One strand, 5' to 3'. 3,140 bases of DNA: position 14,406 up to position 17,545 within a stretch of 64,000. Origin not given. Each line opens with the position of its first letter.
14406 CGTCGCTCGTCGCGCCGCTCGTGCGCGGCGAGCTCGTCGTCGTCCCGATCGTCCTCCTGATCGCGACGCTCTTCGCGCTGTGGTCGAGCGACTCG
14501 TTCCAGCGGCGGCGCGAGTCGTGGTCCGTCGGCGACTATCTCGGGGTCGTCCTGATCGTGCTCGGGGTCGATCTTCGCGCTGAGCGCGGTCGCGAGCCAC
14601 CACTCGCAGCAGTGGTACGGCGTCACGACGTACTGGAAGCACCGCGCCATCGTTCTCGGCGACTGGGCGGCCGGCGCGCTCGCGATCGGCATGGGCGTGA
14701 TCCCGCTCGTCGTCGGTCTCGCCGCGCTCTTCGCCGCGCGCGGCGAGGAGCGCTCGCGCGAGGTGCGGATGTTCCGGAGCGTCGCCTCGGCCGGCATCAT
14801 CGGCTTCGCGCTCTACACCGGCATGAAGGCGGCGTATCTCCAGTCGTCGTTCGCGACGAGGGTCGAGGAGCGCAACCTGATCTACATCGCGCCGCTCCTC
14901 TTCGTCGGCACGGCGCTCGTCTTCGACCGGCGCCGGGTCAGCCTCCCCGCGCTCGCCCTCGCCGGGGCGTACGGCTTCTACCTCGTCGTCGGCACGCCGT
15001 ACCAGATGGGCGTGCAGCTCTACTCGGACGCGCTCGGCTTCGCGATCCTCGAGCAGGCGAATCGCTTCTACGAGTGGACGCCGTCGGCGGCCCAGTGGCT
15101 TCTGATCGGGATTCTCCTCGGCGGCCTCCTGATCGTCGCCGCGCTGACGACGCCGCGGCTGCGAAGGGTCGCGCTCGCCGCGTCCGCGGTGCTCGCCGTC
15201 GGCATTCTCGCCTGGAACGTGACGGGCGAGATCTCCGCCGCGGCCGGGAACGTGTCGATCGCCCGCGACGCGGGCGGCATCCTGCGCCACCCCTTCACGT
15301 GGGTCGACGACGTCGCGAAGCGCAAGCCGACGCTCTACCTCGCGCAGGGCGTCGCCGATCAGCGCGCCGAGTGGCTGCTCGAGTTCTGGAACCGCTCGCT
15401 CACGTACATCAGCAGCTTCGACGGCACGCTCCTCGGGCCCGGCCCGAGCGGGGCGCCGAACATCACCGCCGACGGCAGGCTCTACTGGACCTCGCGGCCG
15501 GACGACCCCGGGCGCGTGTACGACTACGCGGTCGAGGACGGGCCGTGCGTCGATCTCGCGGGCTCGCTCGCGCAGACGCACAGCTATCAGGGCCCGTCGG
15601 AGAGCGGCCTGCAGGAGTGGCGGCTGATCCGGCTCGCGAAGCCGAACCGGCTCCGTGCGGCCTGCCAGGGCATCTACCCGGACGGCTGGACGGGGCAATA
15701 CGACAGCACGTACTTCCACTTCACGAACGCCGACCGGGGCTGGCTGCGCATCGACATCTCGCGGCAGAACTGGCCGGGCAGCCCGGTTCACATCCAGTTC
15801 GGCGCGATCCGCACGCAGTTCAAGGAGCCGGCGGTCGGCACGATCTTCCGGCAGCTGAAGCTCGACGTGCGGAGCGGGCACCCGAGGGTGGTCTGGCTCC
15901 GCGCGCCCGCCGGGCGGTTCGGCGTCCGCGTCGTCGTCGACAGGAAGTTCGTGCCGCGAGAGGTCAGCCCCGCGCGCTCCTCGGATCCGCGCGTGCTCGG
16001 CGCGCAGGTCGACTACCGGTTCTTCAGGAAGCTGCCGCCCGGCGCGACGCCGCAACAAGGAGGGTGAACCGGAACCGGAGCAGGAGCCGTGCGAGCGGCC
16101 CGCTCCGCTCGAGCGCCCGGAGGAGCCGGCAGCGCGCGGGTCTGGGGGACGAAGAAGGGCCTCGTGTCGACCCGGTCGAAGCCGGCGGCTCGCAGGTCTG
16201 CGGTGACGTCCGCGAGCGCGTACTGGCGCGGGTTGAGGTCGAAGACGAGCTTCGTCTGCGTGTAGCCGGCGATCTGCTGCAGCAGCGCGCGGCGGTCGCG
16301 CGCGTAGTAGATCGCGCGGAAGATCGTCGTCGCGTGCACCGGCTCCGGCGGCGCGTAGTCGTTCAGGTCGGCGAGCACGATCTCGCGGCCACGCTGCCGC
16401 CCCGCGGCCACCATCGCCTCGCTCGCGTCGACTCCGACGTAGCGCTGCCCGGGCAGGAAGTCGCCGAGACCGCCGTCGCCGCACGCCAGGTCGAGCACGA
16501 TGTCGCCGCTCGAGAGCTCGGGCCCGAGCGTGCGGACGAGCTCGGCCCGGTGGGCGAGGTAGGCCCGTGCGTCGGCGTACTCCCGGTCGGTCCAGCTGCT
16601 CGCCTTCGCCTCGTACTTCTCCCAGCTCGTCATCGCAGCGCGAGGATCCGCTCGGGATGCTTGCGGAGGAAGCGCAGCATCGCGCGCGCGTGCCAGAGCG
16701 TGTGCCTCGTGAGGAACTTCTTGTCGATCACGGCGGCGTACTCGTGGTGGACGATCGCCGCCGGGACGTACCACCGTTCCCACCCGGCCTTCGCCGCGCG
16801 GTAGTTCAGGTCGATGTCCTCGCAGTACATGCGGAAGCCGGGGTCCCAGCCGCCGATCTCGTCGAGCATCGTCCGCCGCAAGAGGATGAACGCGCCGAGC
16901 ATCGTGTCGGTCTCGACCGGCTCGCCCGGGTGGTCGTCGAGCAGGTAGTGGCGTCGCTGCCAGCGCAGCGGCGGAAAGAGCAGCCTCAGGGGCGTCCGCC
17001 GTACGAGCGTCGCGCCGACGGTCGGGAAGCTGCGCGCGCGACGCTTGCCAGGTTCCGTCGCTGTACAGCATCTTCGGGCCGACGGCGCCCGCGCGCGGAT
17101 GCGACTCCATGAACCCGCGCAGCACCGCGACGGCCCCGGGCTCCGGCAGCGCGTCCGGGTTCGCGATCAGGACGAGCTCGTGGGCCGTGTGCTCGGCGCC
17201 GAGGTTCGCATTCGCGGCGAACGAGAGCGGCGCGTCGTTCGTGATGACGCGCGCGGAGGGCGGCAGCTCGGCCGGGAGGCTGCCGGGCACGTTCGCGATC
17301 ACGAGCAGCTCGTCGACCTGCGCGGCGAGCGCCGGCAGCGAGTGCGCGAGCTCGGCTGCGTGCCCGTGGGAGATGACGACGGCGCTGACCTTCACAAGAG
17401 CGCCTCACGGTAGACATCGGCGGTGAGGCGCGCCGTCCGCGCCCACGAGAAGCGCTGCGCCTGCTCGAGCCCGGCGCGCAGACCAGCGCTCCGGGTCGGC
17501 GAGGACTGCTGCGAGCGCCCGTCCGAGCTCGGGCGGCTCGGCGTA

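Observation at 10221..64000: ~54-kb envelope-glycan super-locus built around GT-C-fold membrane transferases and polyprenyl-phosphate-sugar synthases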

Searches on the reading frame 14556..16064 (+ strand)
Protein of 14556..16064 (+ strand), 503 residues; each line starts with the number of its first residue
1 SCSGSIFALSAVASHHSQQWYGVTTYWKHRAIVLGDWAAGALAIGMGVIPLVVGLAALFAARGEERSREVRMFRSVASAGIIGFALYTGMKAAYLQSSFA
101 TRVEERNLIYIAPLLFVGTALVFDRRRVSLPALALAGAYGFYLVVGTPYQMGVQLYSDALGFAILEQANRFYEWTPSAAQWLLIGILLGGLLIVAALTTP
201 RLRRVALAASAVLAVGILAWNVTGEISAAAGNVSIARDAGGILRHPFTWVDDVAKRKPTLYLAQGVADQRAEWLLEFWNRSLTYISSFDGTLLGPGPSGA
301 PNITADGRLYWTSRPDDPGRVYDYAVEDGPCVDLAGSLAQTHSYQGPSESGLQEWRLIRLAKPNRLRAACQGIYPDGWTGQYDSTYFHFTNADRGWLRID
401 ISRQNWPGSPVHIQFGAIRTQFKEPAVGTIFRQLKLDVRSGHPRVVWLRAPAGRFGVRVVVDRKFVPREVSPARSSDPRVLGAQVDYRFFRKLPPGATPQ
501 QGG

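Call 7: search_protein_families(library=pfam, proteins=[window:14556-16064:+], max_evalue=0.01)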
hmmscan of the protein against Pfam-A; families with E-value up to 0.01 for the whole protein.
window:14556-16064:+ (503 aa): 0 families

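Call 14: search_protein_families(library=ncbifam, proteins=[window:14556-16064:+], max_evalue=0.01)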
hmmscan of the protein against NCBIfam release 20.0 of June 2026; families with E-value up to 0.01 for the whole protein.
window:14556-16064:+ (503 aa): 0 families

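Call 26: find_homologous_proteins(query=window:14556-16064:+, max_evalue=0.00001)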
Query window:14556-16064:+ (503 aa): 1334 proteins with E <= 0.00001 among 8000 candidates; the best 120 are listed.
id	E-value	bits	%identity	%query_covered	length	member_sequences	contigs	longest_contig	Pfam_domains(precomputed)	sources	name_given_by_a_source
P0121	0.0e+0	1096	96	99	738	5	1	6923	-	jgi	jgi:hypothetical protein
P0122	2.1e-285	965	85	99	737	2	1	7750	-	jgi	jgi:hypothetical protein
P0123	4.5e-267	905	77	99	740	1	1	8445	-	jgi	jgi:hypothetical protein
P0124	2.3e-266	902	78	99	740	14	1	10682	-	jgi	jgi:hypothetical protein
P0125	2.6e-259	879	77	99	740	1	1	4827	-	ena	-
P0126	3.6e-259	879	76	99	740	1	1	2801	-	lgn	-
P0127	1.4e-258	877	75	99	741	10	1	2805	-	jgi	jgi:hypothetical protein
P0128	5.2e-257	871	75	99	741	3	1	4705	-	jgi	jgi:hypothetical protein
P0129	2.1e-256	869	75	99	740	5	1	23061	-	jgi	jgi:hypothetical protein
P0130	8.1e-254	861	73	99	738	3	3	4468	-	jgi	jgi:hypothetical protein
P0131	2.9e-252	856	72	99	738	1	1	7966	-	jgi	jgi:hypothetical protein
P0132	1.5e-251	853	73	99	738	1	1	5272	-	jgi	jgi:hypothetical protein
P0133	1.1e-250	851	74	99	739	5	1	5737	-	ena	-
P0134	1.7e-248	843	74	99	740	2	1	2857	-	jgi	jgi:hypothetical protein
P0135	7.2e-248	841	73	99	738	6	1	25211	-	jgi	jgi:hypothetical protein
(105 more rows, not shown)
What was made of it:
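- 13850..16067 (+): GT-C enzyme 'A' (about 739 aa) with a C-terminal CBM-like beta-sandwich. No Pfam or NCBIfam model. +1 frameshift at 14571. Homologues are 737-741 aa (call 26).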

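Call 29: find_encoding_contigs(protein=P0121, flank=10000, max_places=2)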
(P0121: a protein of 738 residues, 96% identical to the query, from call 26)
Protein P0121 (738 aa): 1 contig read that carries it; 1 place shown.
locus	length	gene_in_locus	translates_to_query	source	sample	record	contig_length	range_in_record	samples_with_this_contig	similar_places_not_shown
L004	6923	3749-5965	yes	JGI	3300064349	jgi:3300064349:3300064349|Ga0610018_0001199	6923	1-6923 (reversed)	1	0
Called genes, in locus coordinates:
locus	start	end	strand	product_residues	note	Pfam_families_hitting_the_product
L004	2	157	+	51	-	?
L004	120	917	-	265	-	PF01061:ABC2_membrane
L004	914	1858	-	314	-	PF13489:Methyltransf_23 (weak), PF13649:Methyltransf_25, PF08241:Methyltransf_11, PF08242:Methyltransf_12 (weak), PF01209:Ubie_methyltran (weak)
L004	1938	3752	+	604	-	PF00953:Glycos_transf_4, PF13727:CoA_binding_3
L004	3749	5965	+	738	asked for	-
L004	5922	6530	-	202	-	PF08242:Methyltransf_12 (weak), PF13649:Methyltransf_25 (weak)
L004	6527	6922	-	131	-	?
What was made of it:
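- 16013..16633 (-): Methyltransferase 2. +1 insertion at 16124 near its 3' end. It is a separate 202-aa gene in L004 (call 29).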

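Call 42: search_solved_structures(query=A2, max_evalue=10)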
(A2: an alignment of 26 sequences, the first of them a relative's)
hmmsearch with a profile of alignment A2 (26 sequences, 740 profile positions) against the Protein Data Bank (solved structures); distinct sequences matched with E-value up to 10: 0.

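Call 49: search_protein_families(library=pfam, proteins=[P0121], max_evalue=10)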
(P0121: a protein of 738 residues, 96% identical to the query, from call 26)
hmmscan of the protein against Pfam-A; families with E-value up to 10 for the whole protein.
P0121 (738 aa): 0 families

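Call 52: predict_structure(alignment_id=A2)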
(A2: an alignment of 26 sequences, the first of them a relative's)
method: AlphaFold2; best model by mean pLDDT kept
length: 738 residues; sequences in the alignment: 26
mean_pLDDT: 70.0   pTM: 0.64
mean pLDDT of the five models: 70.0, 65.7, 62.7, 61.8, 58.4
residues with pLDDT >= 90: 110; 70-90: 312; 50-70: 174; < 50: 142
segments of 3 or more residues with pLDDT < 50: 1-14, 46-56, 72-79, 147-152, 331-338, 386-393, 456-481, 498-535, 581-585, 701-715
pLDDT, mean of each block of 10 residues (from residue 1): 39 52 72 79 49 47 62 46 74 63 74 89 90 88 57 70 95 92 93 84 93 87 87 86 78 68 70 77 87 87 91 93 73 43 85 91 91 89 49 53 58 80 87 81 74 52 34 37 65 58 31 32 30 49 63 67 65 76 53 76 63 65 76 82 81 78 86 82 86 80 42 55 83 66
secondary structure, 60 per line:
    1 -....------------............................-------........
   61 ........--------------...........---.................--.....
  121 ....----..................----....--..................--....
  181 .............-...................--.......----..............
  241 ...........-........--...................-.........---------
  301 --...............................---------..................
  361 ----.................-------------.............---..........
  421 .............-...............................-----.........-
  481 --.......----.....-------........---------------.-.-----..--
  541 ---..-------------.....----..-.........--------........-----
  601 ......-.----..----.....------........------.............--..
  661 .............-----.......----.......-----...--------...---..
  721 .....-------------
elements in order (helices of 4 or more, strands of 3 or more residues): H2-5 H18-45 H53-68 H83-93 H97-113 H116-124 H129-146 H151-154 H157-174 H177-193 H195-213 H216-222 H227-251 H253-260 H263-281 H283-291 H303-333 H343-360 H365-381 H395-407 H411-433 H435-465 H471-479 H483-489 E494-498 H506-513 E559-563 E571-579 E588-595 E601-606 E619-623 E630-637 E644-656 E659-673 E679-685 E690-696 E719-725

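Call 56: fold_search(model_id=the predicted structure, library=pdb)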
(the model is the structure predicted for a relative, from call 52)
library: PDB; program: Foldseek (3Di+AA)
matches with E <= 10: 1147; with E <= 0.001: 6
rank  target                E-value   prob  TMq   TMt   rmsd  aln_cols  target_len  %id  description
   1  7bvc_A                7.6e-06  1.00  0.35  0.26  17.7       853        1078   14  Cryo-EM structure of Mycobacterium smegmatis arabinosyltransferase EmbA-EmbB-AcpM2 in complex with ethambutol (released 2020-04-29)
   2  7bvf_A                6.6e-05  1.00  0.28  0.21  18.6       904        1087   13  Cryo-EM structure of Mycobacterium tuberculosis arabinosyltransferase EmbA-EmbB-AcpM2 in complex with ethambutol (released 2020-04-29)
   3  7bx8_A                1.1e-04  1.00  0.30  0.23  18.7       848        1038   14  Mycobacterium smegmatis arabinosyltransferase complex EmbB2-AcpM2 in symmetric "resting state" (released 2020-05-27)
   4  7bvc_B                1.2e-04  1.00  0.29  0.22  20.7       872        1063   12  Cryo-EM structure of Mycobacterium smegmatis arabinosyltransferase EmbA-EmbB-AcpM2 in complex with ethambutol (released 2020-04-29)
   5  7bvh_A                3.2e-04  1.00  0.33  0.26  15.4       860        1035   12  Crystal structure of arabinosyltransferase EmbC2-AcpM2 complex from Mycobacterium smegmatis complexed with di-arabinos (released 2020-04-29)
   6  7bwr_A                9.9e-04  0.99  0.26  0.20  20.2       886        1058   12  Mycobacterium smegmatis arabinosyltransferase complex EmbB2-AcpM2 in substrate DPA bound asymmetric "active state" (released 2020-05-27)
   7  6x0o                  1.7e-03  0.99  0.28  0.22  18.1       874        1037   13  Single-Particle Cryo-EM Structure of Arabinosyltransferase EmbB from Mycobacterium smegmatis (released 2020-06-10)
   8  8pn9_A                2.7e-03  1.00  0.27  0.30  14.2       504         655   11  Structure of human oligosaccharyltransferase OST-A complex bound to NGI-1 (released 2024-05-08)
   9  6gxc_A                4.7e-03  1.00  0.30  0.31  14.4       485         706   10  Bacterial oligosaccharyltransferase PglB in complex with an inhibitory peptide and a reactive lipid-linked oligosaccha (released 2018-11-14)
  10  3p6b_A                5.3e-03  0.99  0.11  0.33  14.3       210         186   11  The crystal structure of CelK CBM4 from Clostridium thermocellum (released 2011-08-24)
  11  6ftg_5                7.2e-03  0.99  0.27  0.31  16.1       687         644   13  Subtomogram average of OST-containing ribosome-translocon complexes from canine rough microsomal membranes (released 2018-03-21)
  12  3waj                  1.1e-02  0.82  0.23  0.22  18.9       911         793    9  Crystal structure of the Archaeoglobus fulgidus oligosaccharyltransferase (O29867_ARCFU) complex with Zn and sulfate (released 2013-10-30)
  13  7oci_F                1.3e-02  1.00  0.26  0.29  14.0       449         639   13  Cryo-EM structure of yeast Ost6p containing oligosaccharyltransferase complex (released 2022-02-16)
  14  5ogl_A                1.8e-02  1.00  0.30  0.31  14.2       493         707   12  Structure of bacterial oligosaccharyltransferase PglB in complex with an acceptor peptide and an lipid-linked oligosac (released 2017-10-25)
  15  5i0d_A                1.9e-02  0.92  0.10  0.08  11.8       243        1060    7  Cycloalternan-forming enzyme from Listeria monocytogenes in complex with cycloalternan (released 2016-12-14)
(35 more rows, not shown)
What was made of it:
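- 13850..16067 (+): The AF2 model of P0121 (pLDDT 70) matches EmbA/B/C at 7.6e-6 to 1e-3 and then STT3/PglB (calls 52, 56).
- Checked: The model of its 96%-identical homologue matches EmbA/B/C best (call 56).
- The model of the A family matches EmbA/B/C best and has a CBM-like C-terminus (call 56).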

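Call 60: find_related_loci(query=A2, collection=genome_contigs, flank=10000)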
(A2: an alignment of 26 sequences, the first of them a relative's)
Query A2 (738 aa) in genome_contigs; peptide patterns used: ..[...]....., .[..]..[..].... (x = any residue, [..] = any of these).
135 stretches matched a pattern; 125 encode a relative of the query (tblastn E <= 1e-3); the best 80 are kept; 80 distinct loci.
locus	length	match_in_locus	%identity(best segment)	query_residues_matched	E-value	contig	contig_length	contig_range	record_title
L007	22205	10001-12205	65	5-738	0e+0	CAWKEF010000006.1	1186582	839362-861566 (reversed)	MAG: uncultured Actinomycetes bacterium isolate MFD01213.bin.2.49 genome assembly, contig: contig_6518, whole genome sho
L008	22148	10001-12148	62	15-729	0e+0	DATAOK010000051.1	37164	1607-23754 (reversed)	MAG TPA_asm: Gaiellaceae bacterium isolate SMAG_U7043 k141_96501, whole genome shotgun sequence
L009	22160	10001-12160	62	12-729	0e+0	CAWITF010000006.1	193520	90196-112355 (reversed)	MAG: uncultured Actinomycetes bacterium isolate MFD01213.bin.2.131 genome assembly, contig: contig_35777, whole genome s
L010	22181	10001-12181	61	17-730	0e+0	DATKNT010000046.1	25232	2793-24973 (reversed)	MAG TPA_asm: Gaiellaceae bacterium isolate SMAG_U14744 k141_2728764, whole genome shotgun sequence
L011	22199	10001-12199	68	5-735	0e+0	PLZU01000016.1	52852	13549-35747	MAG: Actinomycetota bacterium isolate palsa_739 73.20120700_P3D.111_contig_23212, whole genome shotgun sequence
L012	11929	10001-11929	67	1-639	0e+0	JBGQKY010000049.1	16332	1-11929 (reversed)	MAG: Gaiellaceae bacterium isolate OBJ2_061818_050_50 k141_2378388_length_16332_cov_11.0002, whole genome shotgun sequen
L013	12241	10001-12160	61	9-729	0e+0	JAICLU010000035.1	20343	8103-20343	MAG: Thermoleophilia bacterium isolate GZL_HY_2_bin.174 k141_684891_length_20343_cov_33.8064, whole genome shotgun seque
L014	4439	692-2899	57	1-729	0e+0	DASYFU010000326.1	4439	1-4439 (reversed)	MAG TPA_asm: Gaiellaceae bacterium isolate SMAG_U5023 k141_2919473, whole genome shotgun sequence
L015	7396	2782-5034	56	1-734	0e+0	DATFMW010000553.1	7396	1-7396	MAG TPA_asm: Gaiellaceae bacterium isolate SMAG_U9235 k141_316380, whole genome shotgun sequence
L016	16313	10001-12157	57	16-729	0e+0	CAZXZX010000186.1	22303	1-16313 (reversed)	MAG TPA_asm: uncultured Gaiellales bacterium isolate binchicken_co279_186 genome assembly, contig: k141_2888496, whole g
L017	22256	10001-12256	56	2-734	0e+0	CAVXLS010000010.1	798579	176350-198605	MAG: uncultured Thermoleophilia bacterium isolate MFD02416.bin.2.59 genome assembly, contig: contig_7924, whole genome s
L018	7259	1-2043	60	63-735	0e+0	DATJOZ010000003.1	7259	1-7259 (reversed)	MAG TPA_asm: Gaiellaceae bacterium isolate SMAG_U14900 k141_2626978, whole genome shotgun sequence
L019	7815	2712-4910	55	1-729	0e+0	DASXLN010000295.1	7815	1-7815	MAG TPA_asm: Gaiellaceae bacterium isolate SMAG_U5303 k141_3287368, whole genome shotgun sequence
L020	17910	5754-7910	59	16-729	0e+0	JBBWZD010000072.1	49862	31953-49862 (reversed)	MAG: Actinomycetota bacterium isolate Holy_193 scaffold_4498713, whole genome shotgun sequence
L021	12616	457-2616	56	16-729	0e+0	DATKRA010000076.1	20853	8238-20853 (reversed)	MAG TPA_asm: Gaiellaceae bacterium isolate SMAG_U14016 k141_1206028, whole genome shotgun sequence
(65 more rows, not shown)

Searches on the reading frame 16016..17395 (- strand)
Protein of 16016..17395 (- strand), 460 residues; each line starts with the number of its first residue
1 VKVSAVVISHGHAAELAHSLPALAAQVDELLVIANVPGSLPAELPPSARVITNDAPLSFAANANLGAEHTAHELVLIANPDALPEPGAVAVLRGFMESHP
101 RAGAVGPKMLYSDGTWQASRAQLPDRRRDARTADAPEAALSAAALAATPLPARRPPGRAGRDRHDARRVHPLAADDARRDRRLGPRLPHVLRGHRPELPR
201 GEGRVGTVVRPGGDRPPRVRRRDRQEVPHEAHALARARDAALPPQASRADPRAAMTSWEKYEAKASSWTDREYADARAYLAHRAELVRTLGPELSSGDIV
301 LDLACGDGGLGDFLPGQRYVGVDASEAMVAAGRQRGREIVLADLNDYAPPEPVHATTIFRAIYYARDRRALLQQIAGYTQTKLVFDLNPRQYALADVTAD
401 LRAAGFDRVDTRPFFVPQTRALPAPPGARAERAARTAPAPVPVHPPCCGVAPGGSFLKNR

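Call 7: search_protein_families(library=pfam, proteins=[window:16016-17395:-], max_evalue=0.01)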
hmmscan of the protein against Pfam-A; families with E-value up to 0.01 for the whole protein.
window:16016-17395:- (460 aa): 5 families
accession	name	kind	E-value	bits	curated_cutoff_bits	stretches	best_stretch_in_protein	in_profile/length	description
PF13649.12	Methyltransf_25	-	5.3e-07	30.7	27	1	300-377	1-91/97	Methyltransferase domain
PF00535.33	Glycos_transf_2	-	5.6e-06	26.8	23.3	1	44-124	51-131/168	Glycosyl transferase family 2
PF08242.18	Methyltransf_12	-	1.7e-05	25.9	30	1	301-376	1-89/98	Methyltransferase domain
PF08241.18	Methyltransf_11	-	0.0004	21.4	21.2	1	301-376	1-84/95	Methyltransferase domain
PF13847.12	Methyltransf_31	-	0.004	17.3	27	1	295-337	2-49/145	Methyltransferase domain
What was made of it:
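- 16013..16633 (-): Methyltransf_25 30.7 bits (call 7).
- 16630..17395 (-): GT2 transferase. Frameshift at about 17030. Glycos_transf_2 26.8 bits (call 7).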
